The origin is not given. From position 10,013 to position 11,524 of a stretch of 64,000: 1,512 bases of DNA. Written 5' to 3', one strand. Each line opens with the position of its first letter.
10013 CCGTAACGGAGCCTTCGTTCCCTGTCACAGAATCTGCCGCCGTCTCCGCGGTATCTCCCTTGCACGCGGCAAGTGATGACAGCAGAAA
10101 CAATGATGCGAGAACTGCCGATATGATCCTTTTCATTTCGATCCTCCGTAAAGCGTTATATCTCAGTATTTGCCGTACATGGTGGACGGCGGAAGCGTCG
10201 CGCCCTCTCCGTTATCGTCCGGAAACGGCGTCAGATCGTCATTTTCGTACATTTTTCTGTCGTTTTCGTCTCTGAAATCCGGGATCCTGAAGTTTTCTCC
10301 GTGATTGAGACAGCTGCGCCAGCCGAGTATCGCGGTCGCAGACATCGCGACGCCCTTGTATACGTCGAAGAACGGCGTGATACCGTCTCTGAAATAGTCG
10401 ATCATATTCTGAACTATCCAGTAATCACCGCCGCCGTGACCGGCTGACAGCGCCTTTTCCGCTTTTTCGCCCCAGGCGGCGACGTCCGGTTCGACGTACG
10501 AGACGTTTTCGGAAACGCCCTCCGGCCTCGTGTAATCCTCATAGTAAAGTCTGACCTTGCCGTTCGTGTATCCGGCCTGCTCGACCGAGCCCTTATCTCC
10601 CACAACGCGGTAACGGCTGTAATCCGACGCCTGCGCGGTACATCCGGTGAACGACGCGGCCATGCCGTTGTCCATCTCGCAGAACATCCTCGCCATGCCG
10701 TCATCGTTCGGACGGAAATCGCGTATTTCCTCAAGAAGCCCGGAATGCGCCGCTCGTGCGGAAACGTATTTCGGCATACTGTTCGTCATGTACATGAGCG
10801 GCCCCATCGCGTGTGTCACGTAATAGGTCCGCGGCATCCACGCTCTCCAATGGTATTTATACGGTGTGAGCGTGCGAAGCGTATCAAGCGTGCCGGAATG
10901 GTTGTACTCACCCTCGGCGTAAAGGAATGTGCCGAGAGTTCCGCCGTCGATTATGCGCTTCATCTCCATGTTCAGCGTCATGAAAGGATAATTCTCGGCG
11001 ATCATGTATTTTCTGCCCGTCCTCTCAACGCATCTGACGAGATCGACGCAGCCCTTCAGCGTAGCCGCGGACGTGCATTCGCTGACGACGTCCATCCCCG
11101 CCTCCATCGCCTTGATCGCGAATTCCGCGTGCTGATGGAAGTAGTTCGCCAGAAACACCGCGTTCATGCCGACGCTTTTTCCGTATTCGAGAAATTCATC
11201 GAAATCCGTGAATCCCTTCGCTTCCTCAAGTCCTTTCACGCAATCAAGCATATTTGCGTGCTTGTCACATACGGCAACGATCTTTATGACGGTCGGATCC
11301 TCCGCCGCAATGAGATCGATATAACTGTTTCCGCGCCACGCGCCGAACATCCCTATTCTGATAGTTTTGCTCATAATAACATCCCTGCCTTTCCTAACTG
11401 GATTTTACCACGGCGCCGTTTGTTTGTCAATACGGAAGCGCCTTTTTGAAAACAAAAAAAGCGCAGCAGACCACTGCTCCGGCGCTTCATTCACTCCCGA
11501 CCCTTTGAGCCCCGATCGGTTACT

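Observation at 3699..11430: Orphan short glycyl-radical enzyme and activase in a five-gene operon with a secreted GH-like lipoprotein, an S24-like protein and a Gfo/Idh/MocA oxidoreductase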

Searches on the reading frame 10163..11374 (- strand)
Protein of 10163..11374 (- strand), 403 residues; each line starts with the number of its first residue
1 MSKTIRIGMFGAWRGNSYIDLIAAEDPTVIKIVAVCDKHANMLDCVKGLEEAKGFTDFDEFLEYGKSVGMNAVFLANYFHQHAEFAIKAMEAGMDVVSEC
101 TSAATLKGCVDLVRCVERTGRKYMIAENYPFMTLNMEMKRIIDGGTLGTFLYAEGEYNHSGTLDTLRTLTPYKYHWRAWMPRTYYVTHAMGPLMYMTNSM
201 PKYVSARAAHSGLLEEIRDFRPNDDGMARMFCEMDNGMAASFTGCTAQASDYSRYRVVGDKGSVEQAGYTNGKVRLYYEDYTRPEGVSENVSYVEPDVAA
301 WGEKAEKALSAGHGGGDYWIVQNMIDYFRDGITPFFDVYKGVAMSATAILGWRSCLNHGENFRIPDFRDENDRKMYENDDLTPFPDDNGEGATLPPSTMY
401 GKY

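Call 3: search_protein_families(library=pfam, proteins=[window:10163-11374:-], max_evalue=0.01)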
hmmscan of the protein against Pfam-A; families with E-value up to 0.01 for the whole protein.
window:10163-11374:- (403 aa): 3 families
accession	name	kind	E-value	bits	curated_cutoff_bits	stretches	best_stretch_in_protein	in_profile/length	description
PF22725.1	GFO_IDH_MocA_C3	-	9.4e-09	35.8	27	1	137-265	3-124/124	GFO/IDH/MocA C-terminal domain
PF01408.29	GFO_IDH_MocA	-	3.5e-08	34.6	24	1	5-125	1-118/120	Oxidoreductase family, NAD-binding Rossmann fold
PF02894.22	GFO_IDH_MocA_C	-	0.00017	21.9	22.9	1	188-355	49-210/218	Oxidoreductase family, C-terminal alpha/beta domain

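Call 4: search_protein_families(library=ncbifam, proteins=[window:10163-11374:-], max_evalue=0.01)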
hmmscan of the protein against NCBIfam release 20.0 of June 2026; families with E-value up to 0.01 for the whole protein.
window:10163-11374:- (403 aa): 7 families
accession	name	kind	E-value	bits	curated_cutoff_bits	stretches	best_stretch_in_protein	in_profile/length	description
NF040723.1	UDP-GlcNAcDh_Arch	equivalog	1.8e-09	37.6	450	1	6-150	7-141/302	UDP-N-acetylglucosamine 3-dehydrogenase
TIGR04380.1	myo_inos_iolG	equivalog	7.1e-08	31.7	355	1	5-149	2-144/330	inositol 2-dehydrogenase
NF041392.1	XylDh_Gfo6_Halo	equivalog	1e-07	31.1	350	1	4-266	16-275/350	D-xylose 1-dehydrogenase Gfo6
NF052479.1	LevoglcsnDh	equivalog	4.4e-07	28.9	650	1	71-158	75-162/386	levoglucosan dehydrogenase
NF052679.1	InsChiInosDhIolG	equivalog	0.00023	20.3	540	1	4-148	2-146/343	bifunctional inositol 2-dehydrogenase/D-chiro-inositol 1-dehydrogenase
NF007574.0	PRK10206.1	equivalog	0.00064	18.9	352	1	57-157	56-153/345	oxidoreductase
NF058561.1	BT_2158_fam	equivalog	0.00099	17.8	750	1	31-99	58-126/487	glycoside 3-dehydrogenase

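Call 29: search_solved_structures(query=window:10163-11374:-, max_evalue=0.001)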
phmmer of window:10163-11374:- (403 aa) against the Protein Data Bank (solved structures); distinct sequences matched with E-value up to 0.001: 17.
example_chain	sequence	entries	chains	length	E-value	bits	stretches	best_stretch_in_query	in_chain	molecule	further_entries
2ixa_A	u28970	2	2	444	2.7e-17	66.2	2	3-160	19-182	ALPHA-N-ACETYLGALACTOSAMINIDASE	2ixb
6t2b_A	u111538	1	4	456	3.3e-11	46.2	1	13-197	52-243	Glycosyl hydrolase family 109 protein 2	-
3ec7_A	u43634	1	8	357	9.3e-07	31.5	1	4-168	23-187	Putative Dehydrogenase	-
6z3b_A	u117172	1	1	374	1.2e-05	27.8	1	53-210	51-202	Gfo/Idh/MocA family oxidoreductase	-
6z3b_B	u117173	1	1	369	1.2e-05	27.8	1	53-210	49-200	Gfo/Idh/MocA family oxidoreductase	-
6z3c_AAA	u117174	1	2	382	1.3e-05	27.8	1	53-210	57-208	Gfo/Idh/MocA family oxidoreductase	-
3q2k_A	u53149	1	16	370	3.3e-05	26.4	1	3-150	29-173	oxidoreductase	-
3e18_A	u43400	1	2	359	3.9e-05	26.2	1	53-262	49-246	oxidoreductase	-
1evj_A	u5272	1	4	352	7.4e-05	25.3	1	45-148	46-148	GLUCOSE-FRUCTOSE OXIDOREDUCTASE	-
1ofg_A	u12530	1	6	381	9.4e-05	24.9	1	43-148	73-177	GLUCOSE-FRUCTOSE OXIDOREDUCTASE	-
1ryd_A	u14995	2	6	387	9.6e-05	24.9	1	43-148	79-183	glucose-fructose oxidoreductase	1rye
1h6a_A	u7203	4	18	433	0.00012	24.6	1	43-148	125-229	PRECURSOR FORM OF GLUCOSE-FRUCTOSE OXIDOREDUCTASE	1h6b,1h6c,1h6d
5a02_A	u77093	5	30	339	0.00017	24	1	70-151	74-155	ALDOSE-ALDOSE OXIDOREDUCTASE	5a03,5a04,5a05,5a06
3v5n_A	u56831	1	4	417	0.00021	23.7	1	3-265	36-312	Oxidoreductase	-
4had_A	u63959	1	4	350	0.00024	23.6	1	56-159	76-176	Probable oxidoreductase protein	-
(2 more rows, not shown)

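Call 34: search_solved_structures(query=window:10163-11374:-, max_evalue=1e-8, show_alignments=2)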
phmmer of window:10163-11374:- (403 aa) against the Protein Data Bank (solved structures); distinct sequences matched with E-value up to 1e-8: 2.
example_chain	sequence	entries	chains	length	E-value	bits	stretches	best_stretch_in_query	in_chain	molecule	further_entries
2ixa_A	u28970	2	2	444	2.7e-17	66.2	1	3-160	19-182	ALPHA-N-ACETYLGALACTOSAMINIDASE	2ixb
6t2b_A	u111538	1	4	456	3.3e-11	46.2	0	13-197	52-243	Glycosyl hydrolase family 109 protein 2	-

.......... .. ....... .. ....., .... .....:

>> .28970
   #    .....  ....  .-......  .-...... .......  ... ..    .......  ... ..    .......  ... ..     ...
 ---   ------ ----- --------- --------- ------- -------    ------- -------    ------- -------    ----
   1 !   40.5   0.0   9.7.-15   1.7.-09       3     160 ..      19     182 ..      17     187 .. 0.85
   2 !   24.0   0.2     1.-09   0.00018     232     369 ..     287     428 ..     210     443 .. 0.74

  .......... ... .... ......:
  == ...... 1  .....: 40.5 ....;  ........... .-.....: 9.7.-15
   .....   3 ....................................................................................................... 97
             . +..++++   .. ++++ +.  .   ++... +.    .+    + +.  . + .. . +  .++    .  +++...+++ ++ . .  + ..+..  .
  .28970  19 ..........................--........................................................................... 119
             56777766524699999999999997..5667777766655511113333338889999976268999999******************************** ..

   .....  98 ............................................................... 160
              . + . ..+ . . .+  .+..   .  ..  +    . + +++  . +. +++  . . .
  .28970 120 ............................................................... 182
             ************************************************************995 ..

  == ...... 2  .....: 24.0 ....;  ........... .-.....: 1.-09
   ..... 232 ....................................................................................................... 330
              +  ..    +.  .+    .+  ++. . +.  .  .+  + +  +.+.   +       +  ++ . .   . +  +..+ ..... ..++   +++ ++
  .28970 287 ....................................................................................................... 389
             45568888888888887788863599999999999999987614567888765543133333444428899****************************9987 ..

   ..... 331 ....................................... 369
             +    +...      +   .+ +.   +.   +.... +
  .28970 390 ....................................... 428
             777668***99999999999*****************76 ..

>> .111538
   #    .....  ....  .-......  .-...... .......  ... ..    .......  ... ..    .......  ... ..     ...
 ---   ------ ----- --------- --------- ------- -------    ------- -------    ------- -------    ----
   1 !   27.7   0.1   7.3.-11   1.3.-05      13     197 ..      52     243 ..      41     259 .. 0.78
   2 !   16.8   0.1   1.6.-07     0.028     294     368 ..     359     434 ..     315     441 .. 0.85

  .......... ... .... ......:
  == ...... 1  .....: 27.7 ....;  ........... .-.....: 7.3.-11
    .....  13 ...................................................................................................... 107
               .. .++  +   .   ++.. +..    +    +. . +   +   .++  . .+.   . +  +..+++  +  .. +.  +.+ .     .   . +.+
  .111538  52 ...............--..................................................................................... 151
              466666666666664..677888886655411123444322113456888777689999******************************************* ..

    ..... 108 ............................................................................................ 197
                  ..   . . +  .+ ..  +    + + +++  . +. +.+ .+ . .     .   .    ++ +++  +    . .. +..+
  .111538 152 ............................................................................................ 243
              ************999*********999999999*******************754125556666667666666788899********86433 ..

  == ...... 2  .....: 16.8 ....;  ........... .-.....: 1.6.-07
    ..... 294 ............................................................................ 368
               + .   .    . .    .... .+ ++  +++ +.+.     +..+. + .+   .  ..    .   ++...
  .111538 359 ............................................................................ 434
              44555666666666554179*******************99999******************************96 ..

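Call 46: search_protein_families(library=pfam, proteins=[window:10163-11374:-], max_evalue=1)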
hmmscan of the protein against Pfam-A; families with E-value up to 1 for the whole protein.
window:10163-11374:- (403 aa): 4 families
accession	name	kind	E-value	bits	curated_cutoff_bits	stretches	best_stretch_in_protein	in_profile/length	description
PF22725.1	GFO_IDH_MocA_C3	-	9.4e-09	35.8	27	1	137-265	3-124/124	GFO/IDH/MocA C-terminal domain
PF01408.29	GFO_IDH_MocA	-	3.5e-08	34.6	24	1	5-125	1-118/120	Oxidoreductase family, NAD-binding Rossmann fold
PF02894.22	GFO_IDH_MocA_C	-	0.00017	21.9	22.9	1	188-355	49-210/218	Oxidoreductase family, C-terminal alpha/beta domain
PF00107.32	ADH_zinc_N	-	0.14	12.5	31.8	1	59-114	24-80/129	Zinc-binding dehydrogenase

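Call 64: find_related_loci(query=A5, collection=metagenome_contigs, flank=10000)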
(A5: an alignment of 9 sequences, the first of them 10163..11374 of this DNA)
Query A5 (403 aa) in metagenome_contigs; peptide patterns used: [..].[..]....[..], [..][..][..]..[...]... (x = any residue, [..] = any of these).
600 stretches matched a pattern (row limit reached: there are more); 438 encode a relative of the query (tblastn E <= 1e-3); the best 80 are kept; 80 distinct loci.
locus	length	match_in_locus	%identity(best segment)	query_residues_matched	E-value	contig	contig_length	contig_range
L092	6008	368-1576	85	1-403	0e+0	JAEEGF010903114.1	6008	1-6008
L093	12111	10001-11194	69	1-398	0e+0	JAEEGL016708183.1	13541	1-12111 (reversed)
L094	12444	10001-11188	65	5-400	5e-177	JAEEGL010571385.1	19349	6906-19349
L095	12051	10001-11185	65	5-400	1e-171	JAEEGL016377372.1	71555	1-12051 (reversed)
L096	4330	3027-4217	65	5-403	1e-176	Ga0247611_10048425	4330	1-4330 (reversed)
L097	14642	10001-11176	63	3-395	4e-160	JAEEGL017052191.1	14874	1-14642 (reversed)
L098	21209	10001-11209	85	1-403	0e+0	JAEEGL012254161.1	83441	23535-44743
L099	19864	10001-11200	53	1-400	1e-129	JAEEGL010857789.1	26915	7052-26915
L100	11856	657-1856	53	1-400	1e-129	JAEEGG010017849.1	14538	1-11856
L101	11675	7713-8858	52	3-395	3e-124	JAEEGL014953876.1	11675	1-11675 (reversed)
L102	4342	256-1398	51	3-395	6e-122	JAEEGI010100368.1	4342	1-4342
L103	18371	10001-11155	52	3-398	4e-118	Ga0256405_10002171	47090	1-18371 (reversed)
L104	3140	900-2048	49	5-400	2e-113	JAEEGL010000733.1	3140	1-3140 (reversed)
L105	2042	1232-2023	61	1-268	2e-108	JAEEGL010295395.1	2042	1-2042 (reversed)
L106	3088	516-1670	43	1-395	4e-102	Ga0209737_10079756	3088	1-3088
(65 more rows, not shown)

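Call 69: search_protein_families(library=pfam, alignment_id=A6, max_evalue=0.00001)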
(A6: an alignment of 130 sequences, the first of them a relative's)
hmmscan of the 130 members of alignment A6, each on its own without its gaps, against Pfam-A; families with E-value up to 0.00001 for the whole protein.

A. member 1, L093:8383-9039:+ (219 aa): 1 family
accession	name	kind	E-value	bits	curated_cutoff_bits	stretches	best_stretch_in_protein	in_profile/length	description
PF02545.19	Maf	-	1.8e-56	191.2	27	1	28-213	1-186/187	Maf-like protein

B. families by the number of members that match (of 130 scanned): 127 families (the first 25 are shown)
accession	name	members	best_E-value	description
PF22725.1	GFO_IDH_MocA_C3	5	2.8e-08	GFO/IDH/MocA C-terminal domain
PF05721.19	PhyH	4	9e-25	Phytanoyl-CoA dioxygenase (PhyH)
PF01408.29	GFO_IDH_MocA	4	1.3e-19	Oxidoreductase family, NAD-binding Rossmann fold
PF12833.13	HTH_18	3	3.2e-17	Helix-turn-helix domain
PF00165.29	HTH_AraC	3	6e-17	Bacterial regulatory helix-turn-helix proteins, AraC family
PF01208.23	URO-D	3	1.7e-07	Uroporphyrinogen decarboxylase (URO-D)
PF00464.25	SHMT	2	9.9e-162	Serine hydroxymethyltransferase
PF07944.18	Beta-AFase-like_GH127_cat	2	1.8e-39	Beta-L-arabinofuranosidase, GH127 catalytic domain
PF00535.33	Glycos_transf_2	2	7.8e-38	Glycosyl transferase family 2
PF02836.23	Glyco_hydro_2_C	2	8.4e-37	Glycosyl hydrolases family 2, TIM barrel domain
PF13635.12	DUF4143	2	6e-29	Domain of unknown function (DUF4143)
PF01370.27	Epimerase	2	2.1e-28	NAD dependent epimerase/dehydratase family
PF13414.12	TPR_11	2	4.9e-28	TPR repeat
PF13173.12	AAA_14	2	6.3e-26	AAA domain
PF00515.34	TPR_1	2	3.3e-25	Tetratricopeptide repeat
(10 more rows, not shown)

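Call 96: search_solved_structures(query=A5, max_evalue=0.00001, show_alignments=1)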
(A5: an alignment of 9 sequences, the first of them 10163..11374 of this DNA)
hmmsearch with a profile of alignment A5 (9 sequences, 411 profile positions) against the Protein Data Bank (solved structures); distinct sequences matched with E-value up to 0.00001: 44.
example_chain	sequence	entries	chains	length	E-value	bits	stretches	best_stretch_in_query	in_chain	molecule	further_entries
2ixa_A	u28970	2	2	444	2.5e-34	122.2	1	2-368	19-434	ALPHA-N-ACETYLGALACTOSAMINIDASE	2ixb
6t2b_A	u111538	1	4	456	1.2e-25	93.7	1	3-367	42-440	Glycosyl hydrolase family 109 protein 2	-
7xr9_A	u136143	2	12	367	2.5e-15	59.7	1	1-149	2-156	DgpA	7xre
3v5n_A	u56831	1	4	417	2.9e-14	56.1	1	2-200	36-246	Oxidoreductase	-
3ec7_A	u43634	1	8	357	4.4e-14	55.5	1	4-165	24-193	Putative Dehydrogenase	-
6z3b_B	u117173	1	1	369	1.6e-13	53.7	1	1-205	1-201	Gfo/Idh/MocA family oxidoreductase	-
6z3b_A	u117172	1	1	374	1.7e-13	53.6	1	1-205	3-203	Gfo/Idh/MocA family oxidoreductase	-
6z3c_AAA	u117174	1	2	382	1.9e-13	53.4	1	1-205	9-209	Gfo/Idh/MocA family oxidoreductase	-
1zh8_A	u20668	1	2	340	3.8e-13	52.4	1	2-143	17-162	oxidoreductase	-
3ezy_A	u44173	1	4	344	2.3e-12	49.9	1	3-143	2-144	Dehydrogenase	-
3cea_A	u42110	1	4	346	3.8e-12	49.2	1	6-261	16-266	Myo-inositol 2-dehydrogenase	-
9azo_A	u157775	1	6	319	4.3e-12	49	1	1-140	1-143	PmdC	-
9m37_A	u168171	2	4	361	6.8e-12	48.3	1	4-159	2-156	P581a DgpA2 and isoorientin complex structure | Gfo/Idh/MocA family protein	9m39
3q2k_A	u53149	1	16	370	1.6e-11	47.1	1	3-144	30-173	oxidoreductase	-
3m2t_A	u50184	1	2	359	2.2e-11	46.6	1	4-145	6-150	Probable dehydrogenase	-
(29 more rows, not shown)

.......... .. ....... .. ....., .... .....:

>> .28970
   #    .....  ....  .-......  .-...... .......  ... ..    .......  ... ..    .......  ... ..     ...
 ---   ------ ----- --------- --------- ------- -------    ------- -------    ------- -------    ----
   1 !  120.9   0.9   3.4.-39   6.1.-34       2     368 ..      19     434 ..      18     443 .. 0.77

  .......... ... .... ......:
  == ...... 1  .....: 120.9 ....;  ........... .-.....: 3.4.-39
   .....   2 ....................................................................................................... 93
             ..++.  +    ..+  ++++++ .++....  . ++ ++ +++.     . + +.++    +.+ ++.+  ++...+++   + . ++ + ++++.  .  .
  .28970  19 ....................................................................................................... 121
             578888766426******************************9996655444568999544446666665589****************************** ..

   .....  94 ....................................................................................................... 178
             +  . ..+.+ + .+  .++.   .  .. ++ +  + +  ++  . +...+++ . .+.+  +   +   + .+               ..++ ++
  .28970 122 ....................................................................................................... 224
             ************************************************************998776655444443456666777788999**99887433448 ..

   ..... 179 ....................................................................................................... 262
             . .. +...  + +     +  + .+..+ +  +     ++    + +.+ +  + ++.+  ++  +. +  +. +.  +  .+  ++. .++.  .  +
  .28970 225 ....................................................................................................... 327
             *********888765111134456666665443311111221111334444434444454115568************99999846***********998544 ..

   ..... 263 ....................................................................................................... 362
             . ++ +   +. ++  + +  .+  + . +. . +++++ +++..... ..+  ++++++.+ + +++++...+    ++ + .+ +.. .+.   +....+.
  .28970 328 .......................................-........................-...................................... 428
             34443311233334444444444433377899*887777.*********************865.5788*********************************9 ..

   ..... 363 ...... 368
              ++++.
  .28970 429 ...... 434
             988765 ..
